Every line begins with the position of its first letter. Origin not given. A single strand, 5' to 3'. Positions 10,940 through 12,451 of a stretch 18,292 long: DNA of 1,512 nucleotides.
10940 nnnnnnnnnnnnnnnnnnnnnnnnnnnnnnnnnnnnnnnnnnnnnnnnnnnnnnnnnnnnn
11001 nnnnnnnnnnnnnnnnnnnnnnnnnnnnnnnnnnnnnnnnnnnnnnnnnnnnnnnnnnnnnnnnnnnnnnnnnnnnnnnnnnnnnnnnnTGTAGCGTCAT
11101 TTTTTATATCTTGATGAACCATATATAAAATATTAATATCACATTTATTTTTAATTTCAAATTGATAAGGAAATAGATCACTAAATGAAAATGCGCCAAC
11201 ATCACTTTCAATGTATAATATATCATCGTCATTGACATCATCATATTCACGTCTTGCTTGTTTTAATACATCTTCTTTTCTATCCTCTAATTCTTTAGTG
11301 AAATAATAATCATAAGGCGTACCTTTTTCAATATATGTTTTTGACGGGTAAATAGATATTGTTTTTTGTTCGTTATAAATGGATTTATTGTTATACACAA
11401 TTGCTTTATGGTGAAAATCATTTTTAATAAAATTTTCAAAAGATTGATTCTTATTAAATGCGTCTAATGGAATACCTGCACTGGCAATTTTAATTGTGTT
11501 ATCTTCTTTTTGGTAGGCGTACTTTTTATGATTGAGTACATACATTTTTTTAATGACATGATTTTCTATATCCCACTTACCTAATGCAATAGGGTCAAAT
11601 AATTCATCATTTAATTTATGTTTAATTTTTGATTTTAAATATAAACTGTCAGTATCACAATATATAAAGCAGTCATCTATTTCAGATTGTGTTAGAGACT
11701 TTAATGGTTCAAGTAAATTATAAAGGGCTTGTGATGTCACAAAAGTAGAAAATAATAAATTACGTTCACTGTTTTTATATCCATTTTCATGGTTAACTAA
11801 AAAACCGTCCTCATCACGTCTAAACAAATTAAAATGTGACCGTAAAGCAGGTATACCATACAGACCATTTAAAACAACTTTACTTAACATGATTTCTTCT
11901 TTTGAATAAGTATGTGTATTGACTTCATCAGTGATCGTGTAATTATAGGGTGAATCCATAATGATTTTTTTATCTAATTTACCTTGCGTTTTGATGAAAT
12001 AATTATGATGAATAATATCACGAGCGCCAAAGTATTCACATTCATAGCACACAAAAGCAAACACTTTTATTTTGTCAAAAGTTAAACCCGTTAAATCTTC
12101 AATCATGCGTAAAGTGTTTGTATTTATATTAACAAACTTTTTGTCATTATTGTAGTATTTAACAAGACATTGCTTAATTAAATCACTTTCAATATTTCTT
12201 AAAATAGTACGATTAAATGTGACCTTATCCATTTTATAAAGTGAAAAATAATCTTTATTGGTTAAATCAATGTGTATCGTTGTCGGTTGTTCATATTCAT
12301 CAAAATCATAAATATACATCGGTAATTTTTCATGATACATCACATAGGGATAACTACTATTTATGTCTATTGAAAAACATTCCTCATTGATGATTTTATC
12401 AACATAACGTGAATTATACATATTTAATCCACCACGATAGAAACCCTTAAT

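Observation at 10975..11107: Candidate small non-coding RNA in the convergent intergenic gap (extended -10 promoter to bidirectional terminator)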

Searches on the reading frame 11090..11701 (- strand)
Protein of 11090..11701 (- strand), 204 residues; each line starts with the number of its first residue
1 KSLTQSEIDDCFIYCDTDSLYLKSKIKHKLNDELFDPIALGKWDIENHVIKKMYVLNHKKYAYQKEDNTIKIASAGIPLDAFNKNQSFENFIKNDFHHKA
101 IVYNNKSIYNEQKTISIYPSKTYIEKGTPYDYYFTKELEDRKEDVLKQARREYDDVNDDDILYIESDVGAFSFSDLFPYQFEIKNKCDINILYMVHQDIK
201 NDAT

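Call 21: find_related_loci(query=window:11090-11701:-, collection=viral_contigs, flank=1500)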
Query window:11090-11701:- (204 aa) in viral_contigs; peptide patterns used: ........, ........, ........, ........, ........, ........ (x = any residue, [..] = any of these).
32 stretches matched a pattern; 25 encode a relative of the query (tblastn E <= 1e-3); 24 distinct loci.
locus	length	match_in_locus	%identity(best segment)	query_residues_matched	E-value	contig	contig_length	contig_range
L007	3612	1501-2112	99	1-204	6e-136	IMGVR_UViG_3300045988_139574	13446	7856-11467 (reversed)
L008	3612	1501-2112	99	1-204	6e-136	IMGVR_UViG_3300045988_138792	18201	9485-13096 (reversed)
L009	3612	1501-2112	99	1-204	1e-135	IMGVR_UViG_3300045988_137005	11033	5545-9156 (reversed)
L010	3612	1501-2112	98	1-204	5e-135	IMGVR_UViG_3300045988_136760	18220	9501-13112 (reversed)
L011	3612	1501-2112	98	1-204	5e-135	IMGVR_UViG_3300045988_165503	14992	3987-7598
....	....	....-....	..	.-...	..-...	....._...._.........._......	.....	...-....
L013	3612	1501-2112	98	1-204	1e-134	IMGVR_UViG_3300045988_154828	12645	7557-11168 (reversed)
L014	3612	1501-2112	97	1-204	1e-133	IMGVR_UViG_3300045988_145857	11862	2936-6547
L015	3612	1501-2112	94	1-204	2e-130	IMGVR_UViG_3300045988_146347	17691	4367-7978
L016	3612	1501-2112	93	1-204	5e-129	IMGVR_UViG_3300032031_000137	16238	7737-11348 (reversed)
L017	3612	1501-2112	93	1-204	8e-129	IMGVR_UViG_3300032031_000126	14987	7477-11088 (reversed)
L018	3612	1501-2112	93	1-204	1e-128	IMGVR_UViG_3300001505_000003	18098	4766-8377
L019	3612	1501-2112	92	1-204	1e-127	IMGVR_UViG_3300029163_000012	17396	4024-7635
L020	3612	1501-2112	98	1-204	2e-135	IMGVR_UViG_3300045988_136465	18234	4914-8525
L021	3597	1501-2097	59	1-200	4e-71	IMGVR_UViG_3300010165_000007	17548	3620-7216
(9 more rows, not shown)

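Call 59: find_related_loci(query=A1, collection=metagenome_contigs, flank=1200)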
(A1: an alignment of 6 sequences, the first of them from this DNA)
Query A1 (204 aa) in metagenome_contigs; peptide patterns used: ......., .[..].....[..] (x = any residue, [..] = any of these).
299 stretches matched a pattern; 55 encode a relative of the query (tblastn E <= 1e-3); 55 distinct loci.
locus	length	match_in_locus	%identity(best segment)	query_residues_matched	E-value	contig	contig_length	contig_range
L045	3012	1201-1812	97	1-204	1e-133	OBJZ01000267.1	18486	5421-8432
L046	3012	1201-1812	96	1-204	2e-133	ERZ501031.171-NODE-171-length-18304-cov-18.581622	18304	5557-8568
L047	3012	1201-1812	96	1-204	5e-133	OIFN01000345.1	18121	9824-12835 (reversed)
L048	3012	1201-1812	94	1-204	9e-131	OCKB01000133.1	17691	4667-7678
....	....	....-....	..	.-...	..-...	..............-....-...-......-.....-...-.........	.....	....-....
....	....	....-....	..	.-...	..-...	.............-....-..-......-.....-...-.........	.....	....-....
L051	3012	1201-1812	93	1-204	1e-129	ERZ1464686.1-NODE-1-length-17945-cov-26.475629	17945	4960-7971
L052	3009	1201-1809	93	2-204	2e-128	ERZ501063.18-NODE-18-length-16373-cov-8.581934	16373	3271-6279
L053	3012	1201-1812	92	1-204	2e-128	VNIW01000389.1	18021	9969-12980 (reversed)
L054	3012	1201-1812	92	1-204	4e-128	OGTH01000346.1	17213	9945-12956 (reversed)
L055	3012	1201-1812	98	1-204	4e-135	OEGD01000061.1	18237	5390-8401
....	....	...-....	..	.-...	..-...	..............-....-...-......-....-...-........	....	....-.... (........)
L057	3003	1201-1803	86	1-201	2e-117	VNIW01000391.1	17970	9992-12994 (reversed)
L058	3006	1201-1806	65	1-202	6e-86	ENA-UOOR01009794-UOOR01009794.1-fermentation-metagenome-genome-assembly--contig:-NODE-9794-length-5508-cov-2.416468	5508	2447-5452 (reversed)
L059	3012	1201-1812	60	1-204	1e-79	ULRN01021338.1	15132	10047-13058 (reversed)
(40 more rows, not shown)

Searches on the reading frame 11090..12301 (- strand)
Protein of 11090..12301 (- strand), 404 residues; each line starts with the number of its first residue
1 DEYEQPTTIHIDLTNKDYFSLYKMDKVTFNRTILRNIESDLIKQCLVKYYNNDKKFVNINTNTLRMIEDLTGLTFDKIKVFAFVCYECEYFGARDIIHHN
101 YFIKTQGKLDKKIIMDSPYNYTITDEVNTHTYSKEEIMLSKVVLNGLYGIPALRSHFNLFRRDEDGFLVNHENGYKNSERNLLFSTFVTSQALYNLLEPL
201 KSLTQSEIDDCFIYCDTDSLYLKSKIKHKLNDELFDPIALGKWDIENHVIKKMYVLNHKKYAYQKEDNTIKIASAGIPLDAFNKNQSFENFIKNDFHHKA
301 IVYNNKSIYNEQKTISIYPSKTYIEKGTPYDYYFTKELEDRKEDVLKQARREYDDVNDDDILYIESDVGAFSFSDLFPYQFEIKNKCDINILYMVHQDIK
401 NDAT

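Call 49: search_dna_similar(query=window:11090-12301:-, collection=phages, mode=protein, max_rows=60, rows=spread, max_evalue=1e-8)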
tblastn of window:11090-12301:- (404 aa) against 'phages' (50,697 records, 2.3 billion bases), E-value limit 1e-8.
Records with a match: 172; places in all: 173; records where one place covers at least 80% of the query: 156.
Best place of each record, by identity: >=99% 8; 95-99% 9; 90-95% 1; 80-90% 1; 60-80% 78; <60% 75.
By first word of the organism name: Staphylococcus 97; Enterococcus 47; Clostridium 16; Streptococcus 7; Tetragenococcus 2; Lactococcus 2; Kurthia 1.
By host as written in the record: Staphylococcus aureus 47; Staphylococcus sp. 11; Enterococcus faecium ATCC 19434 7; Enterococcus faecalis strain Sorialis 7; Clostridium perfringens 7; - 6; Enterococcus faecium 6; Enterococcus faecalis strain AH7 6; and 48 more.
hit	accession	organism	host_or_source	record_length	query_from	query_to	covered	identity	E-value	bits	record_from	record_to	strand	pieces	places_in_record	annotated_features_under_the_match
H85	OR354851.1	Staphylococcus phage S-CoN_Ph28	Staphylococcus sp.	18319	1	404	100%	99.8%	0e+0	820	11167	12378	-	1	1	DNA polymerase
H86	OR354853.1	Staphylococcus phage S-CoN_Ph30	Staphylococcus sp.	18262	1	404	100%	99.3%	0e+0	817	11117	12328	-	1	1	DNA polymerase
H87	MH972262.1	Staphylococcus phage Pontiff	Staphylococcus epidermidis RP62A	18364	1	404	100%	99.0%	0e+0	817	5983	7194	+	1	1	DNA polymerase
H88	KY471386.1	Staphylococcus phage St 134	Staphylococcus epidermidis CEMTC 2044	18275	1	404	100%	98.0%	0e+0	808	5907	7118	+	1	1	DNA polymerase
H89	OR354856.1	Staphylococcus phage S-CoN_Ph33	Staphylococcus sp.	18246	2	404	100%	97.8%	0e+0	806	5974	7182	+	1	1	DNA polymerase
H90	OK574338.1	Staphylococcus phage vB_SurP-PSU3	Staphylococcus ureilyticus ATCC 49330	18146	1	404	100%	97.5%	0e+0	807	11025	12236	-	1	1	DNA polymerase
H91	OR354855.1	Staphylococcus phage S-CoN_Ph32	Staphylococcus sp.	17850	1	404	100%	92.8%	0e+0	773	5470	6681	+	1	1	DNA polymerase | hypothetical protein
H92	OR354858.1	Staphylococcus phage S-CoN_Ph35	Staphylococcus sp.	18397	1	404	98%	75.0%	1e-103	633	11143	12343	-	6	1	DNA polymerase | hypothetical protein (x4)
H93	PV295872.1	Staphylococcus phage SapYZU10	Staphylococcus aureus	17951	1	400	99%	64.0%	3e-155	490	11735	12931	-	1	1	DNA polymerase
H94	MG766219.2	Staphylococcus phage vB_SauP_phiAGO1.9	Staphylococcus aureus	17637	1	400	99%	63.8%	3e-156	493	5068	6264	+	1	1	DNA polymerase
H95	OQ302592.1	Staphylococcus phage Huma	Staphylococcus aureus ATCC 29213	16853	1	400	99%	63.3%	9e-156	491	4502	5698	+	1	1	DNA polymerase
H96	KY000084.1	Staphylococcus phage SCH1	Staphylococcus aureus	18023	1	400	99%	63.3%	5e-155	489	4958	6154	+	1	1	DNA polymerase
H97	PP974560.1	Staphylococcus phage MSP15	Staphylococcus aureus ...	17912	1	400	99%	63.3%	4e-154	487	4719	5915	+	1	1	record has no annotation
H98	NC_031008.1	Staphylococcus phage SLPW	Staphylococcus aureus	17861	1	400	99%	63.3%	6e-154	486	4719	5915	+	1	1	DNA polymerase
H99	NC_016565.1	Staphylococcus phage S24-1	Staphylococcus aureus strain SA27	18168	1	400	99%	63.3%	2e-153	485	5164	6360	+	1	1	DNA polymerase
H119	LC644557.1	Tetragenococcus phage phiWJ7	Tetragenococcus halophilus WJ7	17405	15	402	96%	46.1%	6e-106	348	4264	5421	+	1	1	DNA polymerase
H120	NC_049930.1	Enterococcus phage vB_EfaP_Zip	Enterococcus faecium strain C410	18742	1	404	100%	40.5%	3e-88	297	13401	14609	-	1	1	DNA polymerase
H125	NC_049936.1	Enterococcus phage vB_EfaP_Efmus3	Enterococcus faecalis strain Sorialis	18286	4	386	95%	39.5%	2e-78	269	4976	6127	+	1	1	DNA polymerase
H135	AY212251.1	Streptococcus phage C1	group C Streptococci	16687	5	377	92%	39.6%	5e-71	248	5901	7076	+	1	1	orf7: DNA polymerase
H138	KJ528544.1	Lactococcus phage WP-2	Lactococcus garvieae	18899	17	382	91%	38.0%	6e-72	250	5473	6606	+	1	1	DNA polymerase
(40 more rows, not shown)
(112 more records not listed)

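Call 50: get_annotated_region(hit=H119, flank=1200)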
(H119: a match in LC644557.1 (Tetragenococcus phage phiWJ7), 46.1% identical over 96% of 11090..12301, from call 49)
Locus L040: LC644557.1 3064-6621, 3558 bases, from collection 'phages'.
description: Tetragenococcus phage phiWJ7 DNA, complete genome.
organism: Tetragenococcus phage phiWJ7 (NCBI taxid 2862503)
taxonomy: Viruses; Duplodnaviria; Heunggongvirae; Uroviricota; Caudoviricetes; Rountreeviridae
host: Tetragenococcus halophilus WJ7; source: soy sauce mash; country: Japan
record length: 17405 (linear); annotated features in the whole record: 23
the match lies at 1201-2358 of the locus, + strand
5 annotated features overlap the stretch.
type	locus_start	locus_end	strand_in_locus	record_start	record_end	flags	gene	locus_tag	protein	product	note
CDS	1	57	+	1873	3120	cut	-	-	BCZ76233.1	DNA packaging protein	ORF5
CDS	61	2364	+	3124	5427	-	-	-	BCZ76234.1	DNA polymerase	ORF6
CDS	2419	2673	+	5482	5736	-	-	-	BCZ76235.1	hypothetical protein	ORF7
CDS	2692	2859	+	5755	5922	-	-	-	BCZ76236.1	hypothetical protein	ORF8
CDS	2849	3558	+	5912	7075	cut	-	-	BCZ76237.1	phage capsid protein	ORF9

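Call 51: get_annotated_region(hit=H120, flank=1200)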
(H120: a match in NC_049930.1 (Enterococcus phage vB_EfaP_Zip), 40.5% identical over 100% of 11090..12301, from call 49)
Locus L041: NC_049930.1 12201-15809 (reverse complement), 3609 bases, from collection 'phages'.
description: Enterococcus phage vB_EfaP_Zip, complete genome.
organism: Enterococcus phage vB_EfaP_Zip (NCBI taxid 2501743)
taxonomy: Viruses; Duplodnaviria; Heunggongvirae; Uroviricota; Caudoviricetes; Rountreeviridae; Sarlesvirinae; Minhovirus; Minhovirus zip
host: Enterococcus faecium strain C410; source: raw sewage from wastewater treatment plant; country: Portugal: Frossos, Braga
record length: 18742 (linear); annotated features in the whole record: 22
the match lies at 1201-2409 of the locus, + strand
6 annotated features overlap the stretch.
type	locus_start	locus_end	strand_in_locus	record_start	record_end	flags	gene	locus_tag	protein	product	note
CDS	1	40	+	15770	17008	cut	-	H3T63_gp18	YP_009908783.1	terminase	-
CDS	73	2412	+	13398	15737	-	-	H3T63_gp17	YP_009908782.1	DNA polymerase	-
CDS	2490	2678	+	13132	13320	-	-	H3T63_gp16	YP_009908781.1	hypothetical protein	-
CDS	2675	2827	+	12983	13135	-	-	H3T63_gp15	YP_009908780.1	hypothetical protein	-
CDS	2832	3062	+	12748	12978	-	-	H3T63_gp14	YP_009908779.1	hypothetical protein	-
CDS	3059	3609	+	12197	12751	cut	-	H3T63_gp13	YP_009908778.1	HNH endonuclease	-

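Call 52: get_annotated_region(hit=H125, flank=1200)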
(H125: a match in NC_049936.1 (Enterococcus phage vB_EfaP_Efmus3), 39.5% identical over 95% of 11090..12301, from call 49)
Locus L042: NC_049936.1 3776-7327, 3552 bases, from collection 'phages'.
description: Enterococcus phage vB_EfaP_Efmus3, complete genome.
organism: Enterococcus phage vB_EfaP_Efmus3 (NCBI taxid 2546623)
taxonomy: Viruses; Duplodnaviria; Heunggongvirae; Uroviricota; Caudoviricetes; Rountreeviridae; Sarlesvirinae; Copernicusvirus; Copernicusvirus Efmus3
host: Enterococcus faecalis strain Sorialis; source: raw sewage water obtained from a North City Water Reclamation Plant; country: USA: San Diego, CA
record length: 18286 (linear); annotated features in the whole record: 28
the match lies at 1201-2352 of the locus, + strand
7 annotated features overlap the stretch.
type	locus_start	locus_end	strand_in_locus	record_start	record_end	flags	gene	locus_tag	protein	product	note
CDS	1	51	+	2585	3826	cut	-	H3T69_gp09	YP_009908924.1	terminase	-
CDS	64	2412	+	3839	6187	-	-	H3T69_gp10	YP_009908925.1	DNA polymerase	-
CDS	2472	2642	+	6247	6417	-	-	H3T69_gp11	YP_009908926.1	hypothetical protein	-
CDS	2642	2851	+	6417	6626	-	-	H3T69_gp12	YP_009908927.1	hypothetical protein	-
CDS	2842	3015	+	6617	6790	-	-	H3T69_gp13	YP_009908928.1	hypothetical protein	-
CDS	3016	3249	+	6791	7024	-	-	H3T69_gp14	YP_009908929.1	hypothetical protein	-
CDS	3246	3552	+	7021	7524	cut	-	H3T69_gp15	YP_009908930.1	HNH endonuclease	-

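Call 53: get_annotated_region(hit=H135, flank=1200)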
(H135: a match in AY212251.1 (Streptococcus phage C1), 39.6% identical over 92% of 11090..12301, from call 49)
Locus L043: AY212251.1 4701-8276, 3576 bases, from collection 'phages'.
description: Streptococcus phage C1, complete genome.
organism: Streptococcus phage C1 (NCBI taxid 2907838)
taxonomy: Viruses; Duplodnaviria; Heunggongvirae; Uroviricota; Caudoviricetes; Rountreeviridae; Fischettivirus; Fischettivirus C1
host: group C Streptococci; source: -; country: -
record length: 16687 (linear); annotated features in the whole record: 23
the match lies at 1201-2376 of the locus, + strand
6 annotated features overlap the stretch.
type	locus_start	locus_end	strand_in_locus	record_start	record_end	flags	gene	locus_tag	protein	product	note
CDS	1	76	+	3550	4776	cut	orf6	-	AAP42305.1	neck appendage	-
CDS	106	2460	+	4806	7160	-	orf7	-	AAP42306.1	DNA polymerase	-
CDS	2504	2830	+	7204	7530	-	orf8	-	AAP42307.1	holin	-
CDS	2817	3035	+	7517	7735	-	orf9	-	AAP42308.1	PlyCB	PlyC lysin light chain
CDS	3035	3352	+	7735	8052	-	orf10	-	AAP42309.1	lil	lysin intergenic locus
CDS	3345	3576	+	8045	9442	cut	orf11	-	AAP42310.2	PlyCA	PlyC lysin heavy chain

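Call 54: get_annotated_region(hit=H138, flank=1200)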
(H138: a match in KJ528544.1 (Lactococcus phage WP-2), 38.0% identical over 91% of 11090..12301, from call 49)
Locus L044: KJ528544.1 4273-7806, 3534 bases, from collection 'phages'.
description: Lactoccocus phage WP-2, complete genome.
organism: Lactococcus phage WP-2 (NCBI taxid 1486423)
taxonomy: Viruses; Duplodnaviria; Heunggongvirae; Uroviricota; Caudoviricetes; Rountreeviridae; Negarvirus; Negarvirus WP2
host: Lactococcus garvieae; source: fish farm water; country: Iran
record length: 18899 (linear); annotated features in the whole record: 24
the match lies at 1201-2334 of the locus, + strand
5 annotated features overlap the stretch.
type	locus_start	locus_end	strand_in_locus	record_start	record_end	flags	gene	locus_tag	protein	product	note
CDS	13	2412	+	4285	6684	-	-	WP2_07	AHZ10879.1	DNA polymerase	-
CDS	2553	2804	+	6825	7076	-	-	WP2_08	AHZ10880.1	hypothetical protein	-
CDS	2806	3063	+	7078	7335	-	-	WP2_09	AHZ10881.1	hypothetical protein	-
CDS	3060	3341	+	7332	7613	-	-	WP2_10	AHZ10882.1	hypothetical protein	-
CDS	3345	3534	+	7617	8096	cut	-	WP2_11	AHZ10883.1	hypothetical protein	-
